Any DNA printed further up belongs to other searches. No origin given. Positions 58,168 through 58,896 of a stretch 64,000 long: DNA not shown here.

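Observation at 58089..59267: XRE-gated operon of three tiny zinc-ribbon/membrane proteins: uncharacterised module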

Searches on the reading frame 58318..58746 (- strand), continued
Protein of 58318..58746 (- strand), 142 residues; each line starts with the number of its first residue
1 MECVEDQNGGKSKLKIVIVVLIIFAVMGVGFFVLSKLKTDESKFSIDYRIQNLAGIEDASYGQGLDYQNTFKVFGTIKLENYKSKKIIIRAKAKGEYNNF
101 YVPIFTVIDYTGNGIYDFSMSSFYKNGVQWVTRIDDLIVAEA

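Call 74: search_protein_families(library=padloc, proteins=[L015:2347-2976:+, L015:1086-2354:+], max_evalue=0.01)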
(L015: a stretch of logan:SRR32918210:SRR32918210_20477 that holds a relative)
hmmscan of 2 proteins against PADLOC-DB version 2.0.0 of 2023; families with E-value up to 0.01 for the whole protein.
L015:2347-2976:+ (209 aa): 1 family
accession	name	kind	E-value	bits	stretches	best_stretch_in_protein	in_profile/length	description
PDLC02337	AbiLii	-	3.2e-06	25.9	1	8-162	27-109/170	AbiLii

L015:1086-2354:+ (422 aa): 20 families
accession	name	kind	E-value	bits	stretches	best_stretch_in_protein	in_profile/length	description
PDLC02335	AbiLi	-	3.1e-64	215.1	1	1-417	49-295/326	AbiLi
PDLC02980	AriA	-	7.8e-26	89.7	1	47-353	3-304/304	-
PDLC04135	mad3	-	5.5e-10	37.3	2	281-356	258-333/374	mads_3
PDLC04391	PDC-M07A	-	6.6e-10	36.5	1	288-401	285-393/412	-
PDLC02979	AriA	-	1.2e-09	36.4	2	27-253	11-157/373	-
PDLC04389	PDC-M07A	-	3.9e-09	34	1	303-373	321-392/443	-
PDLC04176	HEC-01A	-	3.1e-08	31.4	1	38-389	18-355/371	-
PDLC04393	PDC-M07A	-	6.1e-08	30.1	1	288-371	289-372/435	-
PDLC04180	HEC-01A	-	4e-07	27.6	1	40-70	19-49/382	-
PDLC04182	HEC-01A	-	1.5e-06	25.5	1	288-389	287-382/406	-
PDLC04570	PDC-M31A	-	2.5e-06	24.9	1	308-408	290-394/395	-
PDLC04175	HEC-01A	-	7.1e-06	23.3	1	29-77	16-59/363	-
PDLC00075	GajA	-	1.6e-05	21.7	0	35-66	14-45/536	AAA ATPase domain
PDLC00070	GajA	-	1.8e-05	21.6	1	39-84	18-64/596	AAA ATPase domain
PDLC04178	HEC-01A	-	2e-05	21.8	1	40-70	25-55/399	-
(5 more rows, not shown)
